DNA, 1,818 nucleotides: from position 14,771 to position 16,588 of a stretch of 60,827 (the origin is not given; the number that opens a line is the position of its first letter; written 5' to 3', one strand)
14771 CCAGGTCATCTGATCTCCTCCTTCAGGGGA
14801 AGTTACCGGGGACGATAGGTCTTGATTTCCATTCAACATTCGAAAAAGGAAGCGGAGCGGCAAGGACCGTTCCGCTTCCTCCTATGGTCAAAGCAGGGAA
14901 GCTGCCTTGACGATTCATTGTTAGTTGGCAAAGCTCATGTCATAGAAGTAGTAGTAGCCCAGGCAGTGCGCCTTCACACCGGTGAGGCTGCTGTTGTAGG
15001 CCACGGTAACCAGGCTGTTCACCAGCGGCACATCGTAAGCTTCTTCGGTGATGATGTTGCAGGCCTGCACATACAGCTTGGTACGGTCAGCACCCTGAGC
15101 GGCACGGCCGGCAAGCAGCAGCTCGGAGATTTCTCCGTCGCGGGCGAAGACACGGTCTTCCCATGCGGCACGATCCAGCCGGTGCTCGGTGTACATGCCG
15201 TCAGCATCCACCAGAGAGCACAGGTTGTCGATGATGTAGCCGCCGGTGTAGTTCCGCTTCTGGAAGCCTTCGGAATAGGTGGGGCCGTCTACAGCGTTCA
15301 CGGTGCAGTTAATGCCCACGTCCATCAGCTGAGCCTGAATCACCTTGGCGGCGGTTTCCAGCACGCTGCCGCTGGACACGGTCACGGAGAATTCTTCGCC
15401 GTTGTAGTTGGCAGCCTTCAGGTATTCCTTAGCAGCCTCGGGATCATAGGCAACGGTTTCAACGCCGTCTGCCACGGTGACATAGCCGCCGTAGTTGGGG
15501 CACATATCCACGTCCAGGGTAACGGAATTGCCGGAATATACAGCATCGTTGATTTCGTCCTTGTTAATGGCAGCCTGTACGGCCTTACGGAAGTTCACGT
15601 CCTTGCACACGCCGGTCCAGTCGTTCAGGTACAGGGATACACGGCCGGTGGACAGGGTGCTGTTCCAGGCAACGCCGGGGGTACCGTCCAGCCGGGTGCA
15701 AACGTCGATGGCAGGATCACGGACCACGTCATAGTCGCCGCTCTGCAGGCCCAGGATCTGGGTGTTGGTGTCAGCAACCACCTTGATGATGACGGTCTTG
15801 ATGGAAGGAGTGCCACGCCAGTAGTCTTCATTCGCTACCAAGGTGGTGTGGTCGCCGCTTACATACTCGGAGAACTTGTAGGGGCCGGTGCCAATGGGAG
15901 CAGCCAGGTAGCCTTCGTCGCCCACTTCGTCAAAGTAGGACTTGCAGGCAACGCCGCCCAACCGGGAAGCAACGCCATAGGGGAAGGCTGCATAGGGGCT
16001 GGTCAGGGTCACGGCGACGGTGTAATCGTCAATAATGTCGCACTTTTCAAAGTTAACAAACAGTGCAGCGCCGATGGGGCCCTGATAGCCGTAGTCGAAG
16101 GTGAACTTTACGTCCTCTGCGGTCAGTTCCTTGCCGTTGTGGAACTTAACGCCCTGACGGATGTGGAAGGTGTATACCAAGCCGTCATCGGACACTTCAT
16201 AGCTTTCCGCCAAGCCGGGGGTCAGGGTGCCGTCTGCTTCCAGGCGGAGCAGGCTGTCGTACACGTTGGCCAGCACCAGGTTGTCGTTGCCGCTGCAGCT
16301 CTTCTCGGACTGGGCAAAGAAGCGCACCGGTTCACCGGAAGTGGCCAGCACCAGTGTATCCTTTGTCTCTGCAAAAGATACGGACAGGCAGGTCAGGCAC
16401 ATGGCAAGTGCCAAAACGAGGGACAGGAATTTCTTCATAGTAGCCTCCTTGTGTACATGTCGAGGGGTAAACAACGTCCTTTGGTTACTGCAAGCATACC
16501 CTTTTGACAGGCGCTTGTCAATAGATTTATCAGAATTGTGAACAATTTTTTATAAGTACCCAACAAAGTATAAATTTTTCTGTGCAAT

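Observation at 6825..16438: Ten-gene MurNAc/anhydro-MurNAc salvage operon fed by an Opp/Dpp-type ABC importer instead of a PTS or AmpG-type permease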

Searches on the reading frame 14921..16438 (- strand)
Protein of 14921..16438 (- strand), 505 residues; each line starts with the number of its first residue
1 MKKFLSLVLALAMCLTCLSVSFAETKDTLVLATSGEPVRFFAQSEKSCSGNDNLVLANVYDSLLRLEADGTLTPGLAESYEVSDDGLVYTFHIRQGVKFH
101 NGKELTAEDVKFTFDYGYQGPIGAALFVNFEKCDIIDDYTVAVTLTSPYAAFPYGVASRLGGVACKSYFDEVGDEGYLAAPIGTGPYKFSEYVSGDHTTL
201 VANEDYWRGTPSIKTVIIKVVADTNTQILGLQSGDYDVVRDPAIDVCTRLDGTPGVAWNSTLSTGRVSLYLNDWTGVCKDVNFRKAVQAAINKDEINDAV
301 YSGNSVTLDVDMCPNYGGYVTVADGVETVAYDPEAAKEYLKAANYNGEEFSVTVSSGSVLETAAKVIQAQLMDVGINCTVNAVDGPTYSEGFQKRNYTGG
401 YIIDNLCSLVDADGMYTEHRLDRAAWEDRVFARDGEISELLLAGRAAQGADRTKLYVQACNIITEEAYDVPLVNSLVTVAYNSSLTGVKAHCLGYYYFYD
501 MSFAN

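Call 4: search_protein_families(library=pfam, proteins=[window:14921-16438:-], max_evalue=0.001)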
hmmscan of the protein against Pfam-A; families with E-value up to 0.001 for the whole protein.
window:14921-16438:- (505 aa): 1 family
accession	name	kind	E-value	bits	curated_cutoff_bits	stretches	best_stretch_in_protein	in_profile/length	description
PF00496.27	SBP_bac_5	-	3.5e-78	263.7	32.4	1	72-397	2-339/368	Bacterial extracellular solute-binding proteins, family 5 Middle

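Call 6: search_protein_families(library=ncbifam, proteins=[window:14921-16438:-], max_evalue=0.001)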
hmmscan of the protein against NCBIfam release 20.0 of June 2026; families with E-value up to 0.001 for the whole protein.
window:14921-16438:- (505 aa): 12 families
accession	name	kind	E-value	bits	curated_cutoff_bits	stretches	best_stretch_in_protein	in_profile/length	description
TIGR02294.1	nickel_nikA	equivalog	4.8e-44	150.7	393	1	57-485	33-483/501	nickel ABC transporter substrate-binding protein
NF011942.0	PRK15413.1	equivalog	1e-41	143.2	594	1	51-488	47-496/512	glutathione ABC transporter substrate-binding protein GsiB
NF045468.1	Opp5A_nikA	equivalog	7.5e-41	140.1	600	1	55-369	40-354/488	nickel ABC transporter substrate-binding protein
NF045467.1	Opp4A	equivalog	2e-39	135.3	650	2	134-494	157-547/556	oligopeptide ABC transporter substrate-binding protein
NF011689.0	PRK15109.1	equivalog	5.1e-36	124.5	560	1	31-494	38-529/547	ABC transporter substrate-binding protein SapA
NF047575.1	opine_bind_CntA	exception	3.5e-35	121.6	800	1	59-349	65-364/535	staphylopine-dependent metal ABC transporter substrate-binding lipoprotein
NF043070.1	DppA_dipep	equivalog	6.8e-34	117.3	1005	1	7-501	9-532/535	dipeptide ABC transporter periplasmic-binding protein DppA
TIGR04028.1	SBP_KPN_01854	hypoth_equivalog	3.9e-28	98.3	468.5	1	55-502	26-507/509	TIGR04028 family ABC transporter substrate-binding protein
NF011684.0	PRK15104.1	equivalog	4.9e-12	45.3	947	1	51-114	61-123/543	oligopeptide ABC transporter substrate-binding protein OppA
NF010149.0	PRK13626.1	equivalog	1.6e-11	43.6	476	1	55-227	146-310/552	HTH-type transcriptional regulator SgrR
NF007287.0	PRK09755.1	equivalog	2.9e-08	33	1098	1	55-115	59-119/535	ABC transporter substrate-binding protein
NF043077.1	MMSYN1_0169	equivalog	3.3e-05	22.6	650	1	46-104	55-113/896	oligopeptide ABC transporter substrate-binding protein OppA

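Call 14: find_homologous_proteins(query=window:14921-16438:-, max_evalue=1e-10)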
Query window:14921-16438:- (505 aa): 4227 proteins with E <= 1e-10 among 8000 candidates; the best 120 are listed.
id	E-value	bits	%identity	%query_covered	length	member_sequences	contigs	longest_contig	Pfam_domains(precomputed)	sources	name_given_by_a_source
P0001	0.0e+0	1108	97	100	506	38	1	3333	PF00496.28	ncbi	-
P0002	6.5e-250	848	73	100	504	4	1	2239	PF00496.28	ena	-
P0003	1.9e-245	833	70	100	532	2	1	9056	PF00496.28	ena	-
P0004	1.0e-244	831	72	100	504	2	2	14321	PF00496.28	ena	-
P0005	4.0e-242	822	70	100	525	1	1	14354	PF00496.28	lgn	-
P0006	1.6e-240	817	74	95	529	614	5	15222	PF00496.28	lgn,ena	-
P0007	7.1e-240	815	69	100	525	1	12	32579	PF00496.28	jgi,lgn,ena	-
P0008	2.0e-239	814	68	100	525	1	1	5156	PF00496.28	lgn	-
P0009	1.1e-238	811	69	100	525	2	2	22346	PF00496.28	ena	-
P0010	9.5e-238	808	72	95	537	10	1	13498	PF00496.28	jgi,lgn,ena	-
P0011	1.3e-237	808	74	95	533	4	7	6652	PF00496.28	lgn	-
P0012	1.7e-237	807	69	100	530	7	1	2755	PF00496.28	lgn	-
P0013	7.3e-237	805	67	100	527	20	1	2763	PF00496.28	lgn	-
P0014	1.8e-236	804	69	100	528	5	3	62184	PF00496.28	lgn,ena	-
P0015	2.8e-236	803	71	100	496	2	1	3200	PF00496.28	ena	-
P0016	1.1e-233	795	69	100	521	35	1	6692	PF00496.28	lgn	-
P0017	7.3e-233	792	71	95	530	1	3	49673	PF00496.28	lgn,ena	-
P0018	1.1e-232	791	71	95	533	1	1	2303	PF00496.28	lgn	-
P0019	4.6e-232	789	68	100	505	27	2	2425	PF00496.28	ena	-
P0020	4.6e-231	786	71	95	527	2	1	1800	PF00496.28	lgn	-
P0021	2.7e-230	783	70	95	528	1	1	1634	PF00496.28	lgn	-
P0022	2.7e-229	780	67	100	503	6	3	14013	PF00496.28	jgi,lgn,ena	-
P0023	2.5e-228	777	65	100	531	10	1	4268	PF00496.28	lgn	-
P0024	4.9e-228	776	70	96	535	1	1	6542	PF00496.28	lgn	-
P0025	6.6e-228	776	69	95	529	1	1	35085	PF00496.28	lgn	-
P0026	9.0e-227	772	69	95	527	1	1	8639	PF00496.28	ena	-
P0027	9.6e-227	772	70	94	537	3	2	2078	PF00496.28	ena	-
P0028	3.0e-223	760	68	94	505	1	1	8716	PF00496.28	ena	-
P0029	2.6e-217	741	66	95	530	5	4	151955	PF00496.28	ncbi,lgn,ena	-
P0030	2.1e-214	731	66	96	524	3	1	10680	PF00496.28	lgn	-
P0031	3.2e-208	711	61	100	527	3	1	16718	PF00496.28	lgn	-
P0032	5.1e-208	710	61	100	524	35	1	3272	PF00496.28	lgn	-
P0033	1.3e-207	709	60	99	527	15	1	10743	PF00496.28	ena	-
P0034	1.4e-201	689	63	96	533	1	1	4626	PF00496.28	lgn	-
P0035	5.7e-199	680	63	95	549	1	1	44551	PF00496.28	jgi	-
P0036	3.3e-198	678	64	95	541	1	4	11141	PF00496.28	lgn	-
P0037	2.6e-197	675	63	95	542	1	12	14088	PF00496.28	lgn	-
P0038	3.4e-197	674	63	95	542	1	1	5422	PF00496.28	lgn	-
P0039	5.6e-197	674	62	97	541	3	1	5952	PF00496.28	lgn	-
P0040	6.9e-197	673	63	95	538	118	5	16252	PF00496.28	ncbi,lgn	-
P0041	5.6e-196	670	63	95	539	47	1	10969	PF00496.28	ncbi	-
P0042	6.3e-196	670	62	95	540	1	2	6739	PF00496.28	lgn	-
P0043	2.4e-189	648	59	95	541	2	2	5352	PF00496.28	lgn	-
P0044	1.9e-188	645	61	96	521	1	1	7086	PF00496.28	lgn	-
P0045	8.6e-188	643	58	100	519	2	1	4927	PF00496.28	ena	-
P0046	3.9e-187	641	56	99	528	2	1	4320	PF00496.28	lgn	-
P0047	6.4e-187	640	61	95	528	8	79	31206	PF00496.28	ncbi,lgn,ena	-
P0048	1.1e-186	640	58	99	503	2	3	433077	PF00496.28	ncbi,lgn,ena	-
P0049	1.5e-184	633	58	99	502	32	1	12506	PF00496.28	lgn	-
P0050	3.8e-184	631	60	95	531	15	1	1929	PF00496.28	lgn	-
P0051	6.2e-184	631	54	100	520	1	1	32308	PF00496.28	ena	-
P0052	1.1e-181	623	58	94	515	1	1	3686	PF00496.28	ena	-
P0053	1.5e-180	619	59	94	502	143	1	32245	PF00496.28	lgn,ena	-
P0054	1.5e-178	613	57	99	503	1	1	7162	PF00496.28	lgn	-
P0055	2.2e-178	612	55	95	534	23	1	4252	PF00496.28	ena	-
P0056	3.9e-178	611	57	99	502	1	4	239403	PF00496.28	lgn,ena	-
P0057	9.8e-178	610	55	100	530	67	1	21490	PF00496.28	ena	-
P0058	6.5e-177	607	55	99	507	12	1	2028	PF00496.28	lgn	-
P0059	7.1e-177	607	54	99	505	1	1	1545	PF00496.28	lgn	-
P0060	1.3e-176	606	58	94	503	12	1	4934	PF00496.28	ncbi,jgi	ncbi:MAG: ABC transporter substrate-binding protein [Sphaerochaetaceae bacterium]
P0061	1.6e-176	606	55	99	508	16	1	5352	PF00496.28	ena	-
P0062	1.2e-175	603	53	99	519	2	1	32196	PF00496.28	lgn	-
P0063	2.6e-174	599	57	94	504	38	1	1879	PF00496.28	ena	-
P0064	5.4e-174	598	58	94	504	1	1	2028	PF00496.28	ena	-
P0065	1.2e-173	597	55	99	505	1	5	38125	PF00496.28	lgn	-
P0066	2.5e-173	596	55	100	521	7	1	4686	PF00496.28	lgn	-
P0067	1.1e-172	593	56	95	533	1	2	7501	PF00496.28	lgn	-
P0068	3.2e-172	592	54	99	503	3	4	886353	PF00496.28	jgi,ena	-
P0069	7.8e-172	591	56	95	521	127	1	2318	PF00496.28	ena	-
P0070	8.2e-172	591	54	99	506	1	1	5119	PF00496.28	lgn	-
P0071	3.7e-171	588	53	99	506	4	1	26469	PF00496.28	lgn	-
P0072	7.4e-171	587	62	86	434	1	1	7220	PF00496.28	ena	-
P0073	1.5e-170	586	56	94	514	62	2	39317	PF00496.28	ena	-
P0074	3.9e-170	585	54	95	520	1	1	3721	PF00496.28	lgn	-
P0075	1.1e-169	583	56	94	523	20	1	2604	PF00496.28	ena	-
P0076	2.2e-169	583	55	94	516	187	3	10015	PF00496.28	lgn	-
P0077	3.2e-169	582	54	100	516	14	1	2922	PF00496.28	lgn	-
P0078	3.6e-169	582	52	99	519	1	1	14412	PF00496.28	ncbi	-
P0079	1.3e-168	580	56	94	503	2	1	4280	PF00496.28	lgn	-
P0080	4.9e-168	578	55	94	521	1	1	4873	PF00496.28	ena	-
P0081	5.2e-168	578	55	94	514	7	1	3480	PF00496.28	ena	-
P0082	1.6e-167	576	55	94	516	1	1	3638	PF00496.28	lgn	-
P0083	9.8e-167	574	56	94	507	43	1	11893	PF00496.28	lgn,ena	-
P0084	1.1e-166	574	53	100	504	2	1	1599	PF00496.28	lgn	-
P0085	1.3e-166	573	55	95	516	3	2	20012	PF00496.28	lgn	-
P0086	1.8e-166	573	52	100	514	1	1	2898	PF00496.28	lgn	-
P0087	5.8e-166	571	55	95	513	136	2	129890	PF00496.28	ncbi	-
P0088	4.0e-165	568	54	94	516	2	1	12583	PF00496.28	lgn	-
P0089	1.2e-164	567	53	99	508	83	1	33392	PF00496.28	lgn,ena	-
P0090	1.2e-163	564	53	99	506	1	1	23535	PF00496.28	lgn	-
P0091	1.3e-162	560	54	94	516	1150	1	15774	PF00496.28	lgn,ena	-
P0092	5.8e-162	558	51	100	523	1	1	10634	PF00496.28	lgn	-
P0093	2.9e-161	556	62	78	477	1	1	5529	PF00496.28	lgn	-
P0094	2.7e-159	549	54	94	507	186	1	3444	PF00496.28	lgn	-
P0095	1.0e-157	544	51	99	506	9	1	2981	PF00496.28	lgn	-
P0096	1.5e-157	544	53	94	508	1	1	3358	PF00496.28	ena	-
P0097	2.3e-157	543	51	99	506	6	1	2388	PF00496.28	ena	-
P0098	3.3e-157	542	51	99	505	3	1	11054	PF00496.28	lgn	-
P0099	3.3e-157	542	53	94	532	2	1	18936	PF00496.28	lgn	-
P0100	2.2e-156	540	52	95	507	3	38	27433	PF00496.28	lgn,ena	-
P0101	3.1e-156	539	50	100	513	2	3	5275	PF00496.28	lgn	-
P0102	4.4e-155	535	51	94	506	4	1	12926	PF00496.28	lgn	-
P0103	1.2e-154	534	50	100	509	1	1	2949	PF00496.28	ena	-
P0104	4.3e-151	522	50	99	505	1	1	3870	PF00496.28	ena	-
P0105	6.9e-151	522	51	94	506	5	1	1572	PF00496.28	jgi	-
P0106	2.2e-150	520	51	95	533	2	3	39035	PF00496.28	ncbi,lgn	-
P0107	6.7e-141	489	47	99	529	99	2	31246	PF00496.28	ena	-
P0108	1.1e-138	481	46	100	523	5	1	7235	PF00496.28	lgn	-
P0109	7.4e-138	479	47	100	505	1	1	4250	PF00496.28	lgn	-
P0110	1.2e-137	478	47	100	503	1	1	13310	PF00496.28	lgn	-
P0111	4.8e-136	473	46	96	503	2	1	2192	PF00496.28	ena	-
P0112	2.4e-135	470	48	95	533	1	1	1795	PF00496.28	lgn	-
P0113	3.4e-135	470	47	96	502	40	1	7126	PF00496.28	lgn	-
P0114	4.5e-135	469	45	100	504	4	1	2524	PF00496.28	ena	-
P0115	5.3e-135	469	46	96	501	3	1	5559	PF00496.28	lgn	-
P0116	7.1e-135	469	46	96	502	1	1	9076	PF00496.28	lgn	-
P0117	1.0e-134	468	46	96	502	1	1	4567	PF00496.28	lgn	-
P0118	4.7e-134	466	45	99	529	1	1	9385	PF00496.28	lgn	-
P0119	1.1e-132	462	45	94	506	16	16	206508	PF00496.28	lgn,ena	-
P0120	2.0e-132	461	45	94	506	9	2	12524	PF00496.28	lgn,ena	-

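Call 18: find_related_loci(query=A1, collection=genome_contigs, flank=10000)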
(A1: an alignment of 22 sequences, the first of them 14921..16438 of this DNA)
Query A1 (505 aa) in genome_contigs; peptide patterns used: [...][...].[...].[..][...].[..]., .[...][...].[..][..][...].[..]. (x = any residue, [..] = any of these).
599 stretches matched a pattern (row limit reached: there are more); 580 encode a relative of the query (tblastn E <= 1e-3); the best 80 are kept; 80 distinct loci.
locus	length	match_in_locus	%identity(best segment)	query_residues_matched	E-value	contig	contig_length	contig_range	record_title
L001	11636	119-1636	99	1-505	0e+0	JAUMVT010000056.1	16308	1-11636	MAG: Clostridia bacterium isolate S12M_St_54 NODE_1664_length_16308_cov_11.586907, whole genome shotgun sequence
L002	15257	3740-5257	98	1-505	0e+0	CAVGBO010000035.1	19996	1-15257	Phocaeicola dorei isolate H07648-L1_cleanbin_000016 genome assembly, contig: Spades_H07648-L1_contig_1663, whole genome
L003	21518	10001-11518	97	1-505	0e+0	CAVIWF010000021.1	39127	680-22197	bacterium isolate G02630-L1_cleanbin_000011 genome assembly, contig: Spades_G02630-L1_contig_424, whole genome shotgun s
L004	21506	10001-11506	72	1-503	0e+0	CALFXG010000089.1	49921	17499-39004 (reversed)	MAG TPA_asm: uncultured Clostridia bacterium isolate ERR1430432_bin.112_CONCOCT_v1.1_MAG genome assembly, contig: ERZ130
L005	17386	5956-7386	74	26-503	0e+0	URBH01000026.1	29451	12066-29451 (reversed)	uncultured Clostridiales bacterium isolate UMGS838 genome assembly, contig: NODE_1912_length_29451_cov_6.426623, whole g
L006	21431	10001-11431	74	26-503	0e+0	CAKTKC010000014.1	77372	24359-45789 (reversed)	MAG: uncultured Oscillospiraceae bacterium isolate REFINED_METABAT215_TOP10_CONTIGS_1500_ASSEMBLY_K77_MERGED__Hadza_MoBi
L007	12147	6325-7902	67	1-503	0e+0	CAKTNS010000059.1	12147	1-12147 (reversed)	MAG: uncultured Oscillospiraceae bacterium isolate REFINED_METABAT215_TOP10_CONTIGS_1500_ASSEMBLY_K77_MERGED__Hadza_PheC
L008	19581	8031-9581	69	1-504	0e+0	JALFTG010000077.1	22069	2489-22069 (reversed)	MAG: Oscillospiraceae bacterium isolate SUG991 k141_2266473, whole genome shotgun sequence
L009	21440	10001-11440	72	23-503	0e+0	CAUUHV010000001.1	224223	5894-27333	MAG TPA_asm: uncultured Catonella sp. isolate ERR10228863_bin.45_MetaWRAP_v1.3_MAG genome assembly, contig: ERZ21659590.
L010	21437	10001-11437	66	23-503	0e+0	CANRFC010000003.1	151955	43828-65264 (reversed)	MAG: uncultured Oscillospiraceae bacterium isolate Lapin-023__bin80 genome assembly, contig: Lapin-023__NODE_95_length_1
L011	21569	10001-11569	61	1-503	0e+0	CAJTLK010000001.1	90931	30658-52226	MAG TPA_asm: uncultured Oscillospiraceae bacterium isolate MGBC101917 genome assembly, contig: MGBC101917.1, whole genom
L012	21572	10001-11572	69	1-503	0e+0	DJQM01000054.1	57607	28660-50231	MAG TPA_asm: Clostridiales bacterium UBA6386 UBA6386_contig_6, whole genome shotgun sequence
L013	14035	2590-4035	63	23-504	0e+0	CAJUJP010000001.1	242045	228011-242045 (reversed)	MAG TPA_asm: uncultured Lachnospiraceae bacterium isolate MGBC140906 genome assembly, contig: MGBC140906.1, whole genome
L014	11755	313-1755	63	23-503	0e+0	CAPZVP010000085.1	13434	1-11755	MAG TPA_asm: uncultured Lachnospiraceae bacterium isolate MGBC154314 genome assembly, contig: MGBC154314.85, whole genom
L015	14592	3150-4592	63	23-503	0e+0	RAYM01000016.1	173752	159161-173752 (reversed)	Bacterium 1xD42-87 strain 1xD42-87 Scaffold8_1, whole genome shotgun sequence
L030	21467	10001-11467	54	14-499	7e-173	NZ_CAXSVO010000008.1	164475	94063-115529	Ruminococcus sp. 5_1_39BFAA isolate CC00328 CC00328_8_NODE_8_length_164475_cov_101.549015, whole genome shotgun sequence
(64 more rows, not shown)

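Call 21: find_encoding_contigs(protein=P0040, flank=10000, max_places=2)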
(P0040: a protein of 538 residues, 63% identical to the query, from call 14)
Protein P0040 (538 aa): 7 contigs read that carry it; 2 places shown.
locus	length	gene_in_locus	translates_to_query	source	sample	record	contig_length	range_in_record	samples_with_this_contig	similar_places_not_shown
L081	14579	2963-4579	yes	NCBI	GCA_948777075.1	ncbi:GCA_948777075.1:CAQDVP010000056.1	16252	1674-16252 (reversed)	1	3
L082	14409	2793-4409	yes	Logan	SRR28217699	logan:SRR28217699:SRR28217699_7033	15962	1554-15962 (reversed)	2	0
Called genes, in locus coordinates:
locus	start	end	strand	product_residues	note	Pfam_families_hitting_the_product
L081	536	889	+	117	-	-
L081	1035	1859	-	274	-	PF01738:DLH (faint), PF20434:BD-FAE, PF07859:Abhydrolase_3, PF00326:Peptidase_S9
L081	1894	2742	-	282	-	PF01418:HTH_6, PF13580:SIS_2 (faint), PF01380:SIS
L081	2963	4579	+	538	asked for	PF00496:SBP_bac_5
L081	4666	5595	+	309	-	PF19300:BPD_transp_1_N, PF00528:BPD_transp_1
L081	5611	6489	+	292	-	PF12911:OppC_N, PF00528:BPD_transp_1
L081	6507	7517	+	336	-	PF00005:ABC_tran, PF13304:AAA_21, PF08352:oligo_HPY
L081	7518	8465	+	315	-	PF00005:ABC_tran, PF08352:oligo_HPY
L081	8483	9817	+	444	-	PF03023:MurJ, PF01554:MatE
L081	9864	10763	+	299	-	PF13580:SIS_2, PF22198:GKRP_SIS_2 (weak), PF22645:GKRP_SIS_N, PF01380:SIS, PF20741:GKRP-like_C (weak)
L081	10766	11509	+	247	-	PF00756:Esterase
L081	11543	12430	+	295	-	PF00480:ROK (faint), PF01869:BcrAD_BadFG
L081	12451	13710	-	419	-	-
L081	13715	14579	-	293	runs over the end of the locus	PF00005:ABC_tran, PF13304:AAA_21 (weak)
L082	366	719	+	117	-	-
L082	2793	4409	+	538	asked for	PF00496:SBP_bac_5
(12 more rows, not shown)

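Call 22: find_encoding_contigs(protein=P0048, flank=10000, max_places=2)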
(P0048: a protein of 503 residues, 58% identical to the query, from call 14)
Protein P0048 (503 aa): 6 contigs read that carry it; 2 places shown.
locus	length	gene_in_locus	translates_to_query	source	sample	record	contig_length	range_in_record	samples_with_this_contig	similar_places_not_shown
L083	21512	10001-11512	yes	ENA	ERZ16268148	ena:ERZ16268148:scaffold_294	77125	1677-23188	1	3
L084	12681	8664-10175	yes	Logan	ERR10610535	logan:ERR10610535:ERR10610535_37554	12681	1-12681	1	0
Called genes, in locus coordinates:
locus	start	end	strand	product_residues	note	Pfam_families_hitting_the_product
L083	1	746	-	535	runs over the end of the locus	PF00665:rve (weak), PF22483:Mu-transpos_C_2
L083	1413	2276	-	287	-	PF00126:HTH_1, PF03466:LysR_substrate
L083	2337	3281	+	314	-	PF00528:BPD_transp_1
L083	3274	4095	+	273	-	PF00528:BPD_transp_1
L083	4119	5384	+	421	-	PF01547:SBP_bac_1, PF13416:SBP_bac_8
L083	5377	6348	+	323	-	PF03747:ADP_ribosyl_GH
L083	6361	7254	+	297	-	PF01261:AP_endonuc_2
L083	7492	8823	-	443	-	PF13173:AAA_14, PF13635:DUF4143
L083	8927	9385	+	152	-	-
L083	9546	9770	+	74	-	-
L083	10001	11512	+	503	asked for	PF00496:SBP_bac_5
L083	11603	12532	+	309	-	PF19300:BPD_transp_1_N, PF00528:BPD_transp_1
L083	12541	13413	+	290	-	PF12911:OppC_N, PF00528:BPD_transp_1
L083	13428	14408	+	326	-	PF00005:ABC_tran, PF13304:AAA_21 (weak), PF08352:oligo_HPY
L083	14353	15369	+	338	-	PF00005:ABC_tran, PF08352:oligo_HPY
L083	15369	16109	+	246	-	PF00756:Esterase, PF02230:Abhydrolase_2 (faint)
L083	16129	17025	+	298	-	PF13580:SIS_2 (weak), PF22198:GKRP_SIS_2 (weak), PF22645:GKRP_SIS_N, PF01380:SIS, PF20741:GKRP-like_C (weak)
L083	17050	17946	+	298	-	PF01869:BcrAD_BadFG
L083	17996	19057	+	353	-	PF02378:PTS_EIIC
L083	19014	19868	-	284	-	PF01418:HTH_6, PF01380:SIS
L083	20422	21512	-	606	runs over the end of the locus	PF01637:ATPase_2 (weak), PF07693:KAP_NTPase, PF13401:AAA_22 (weak)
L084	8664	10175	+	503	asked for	PF00496:SBP_bac_5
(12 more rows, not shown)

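Call 25: search_solved_structures(query=window:14921-16438:-, max_evalue=0.00001)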
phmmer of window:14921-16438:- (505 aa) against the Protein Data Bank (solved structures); distinct sequences matched with E-value up to 0.00001: 100 (the best 60 are shown).
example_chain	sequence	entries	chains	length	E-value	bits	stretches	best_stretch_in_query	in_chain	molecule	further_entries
8caw_A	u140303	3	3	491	1.5e-40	142.7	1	55-366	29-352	Agrocinopine utilization periplasmic binding protein AccA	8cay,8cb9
8c6r_A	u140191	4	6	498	1.5e-40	142.7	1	55-366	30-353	Agrocinopine utilization periplasmic binding protein AccA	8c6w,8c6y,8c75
8c6u_A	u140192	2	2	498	1.6e-40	142.6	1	55-412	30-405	Agrocinopine utilization periplasmic binding protein AccA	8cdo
6ofq_A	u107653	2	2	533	1.2e-38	136.4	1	50-495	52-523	Heme-binding protein A / AI-2 binding protein A | Heme-binding protein A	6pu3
4zec_A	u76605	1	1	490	1.8e-37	132.5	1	72-414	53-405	ABC transporter, substrate binding protein (Agrocinopines A and B)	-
8cke_A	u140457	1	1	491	1.8e-37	132.5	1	72-414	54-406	ABC transporter substrate-binding protein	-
4ra1_A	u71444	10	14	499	1.9e-37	132.5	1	72-414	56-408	ABC transporter, substrate binding protein (Agrocinopines A and B) | ABC transporter substrate-binding protein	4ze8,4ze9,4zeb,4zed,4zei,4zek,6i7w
3tpa_A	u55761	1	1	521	6.6e-36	127.4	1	49-502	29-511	Heme-binding protein A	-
8z1y_F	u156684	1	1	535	9.5e-35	123.5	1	8-356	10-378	Dipeptide-binding protein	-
8z1z_F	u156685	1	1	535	9.6e-35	123.5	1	8-355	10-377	Dipeptide-binding protein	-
1uqw_A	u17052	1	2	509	1.1e-34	123.3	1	55-488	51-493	PUTATIVE BINDING PROTEIN YLIB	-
8ch1_A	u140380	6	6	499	2.8e-34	122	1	71-399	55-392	Agrocinopine utilization periplasmic binding protein AccA | AccA | ABC transporter substrate binding protein (Agrocinopine)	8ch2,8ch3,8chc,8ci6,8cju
4oer_A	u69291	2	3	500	5.2e-34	121.1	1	54-348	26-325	NikA protein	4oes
6hlx_A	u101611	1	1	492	9.3e-34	120.3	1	28-457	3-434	AgaA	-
7kz8_A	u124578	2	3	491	1.6e-33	119.5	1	46-389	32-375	Peptide/nickel transport system substrate-binding protein AapF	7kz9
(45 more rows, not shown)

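Call 35: find_encoding_contigs(protein=P0087, flank=10000, max_places=1)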
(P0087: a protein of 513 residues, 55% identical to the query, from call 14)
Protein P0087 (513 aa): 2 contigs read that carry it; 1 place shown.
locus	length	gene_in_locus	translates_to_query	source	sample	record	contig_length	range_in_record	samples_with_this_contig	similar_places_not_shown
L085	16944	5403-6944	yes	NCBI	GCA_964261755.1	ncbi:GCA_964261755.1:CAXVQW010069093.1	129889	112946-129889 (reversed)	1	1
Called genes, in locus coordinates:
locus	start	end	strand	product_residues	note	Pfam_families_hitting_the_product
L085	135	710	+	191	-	-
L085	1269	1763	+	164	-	PF02624:YcaO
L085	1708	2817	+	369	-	-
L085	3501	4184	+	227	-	PF02624:YcaO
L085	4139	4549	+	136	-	-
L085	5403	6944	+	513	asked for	PF00496:SBP_bac_5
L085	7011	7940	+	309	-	PF19300:BPD_transp_1_N, PF00528:BPD_transp_1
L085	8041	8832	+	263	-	PF00528:BPD_transp_1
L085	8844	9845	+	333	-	PF00005:ABC_tran, PF13304:AAA_21 (weak), PF08352:oligo_HPY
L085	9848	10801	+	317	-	PF00005:ABC_tran, PF08352:oligo_HPY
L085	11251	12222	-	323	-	PF13088:BNR_2, PF02012:BNR (faint)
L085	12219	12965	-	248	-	PF03932:CutC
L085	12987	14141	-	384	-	PF12802:MarR_2 (faint), PF00480:ROK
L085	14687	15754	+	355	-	PF02837:Glyco_hydro_2_N, PF22666:Glyco_hydro_2_N2, PF00703:Glyco_hydro_2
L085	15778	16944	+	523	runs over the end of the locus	-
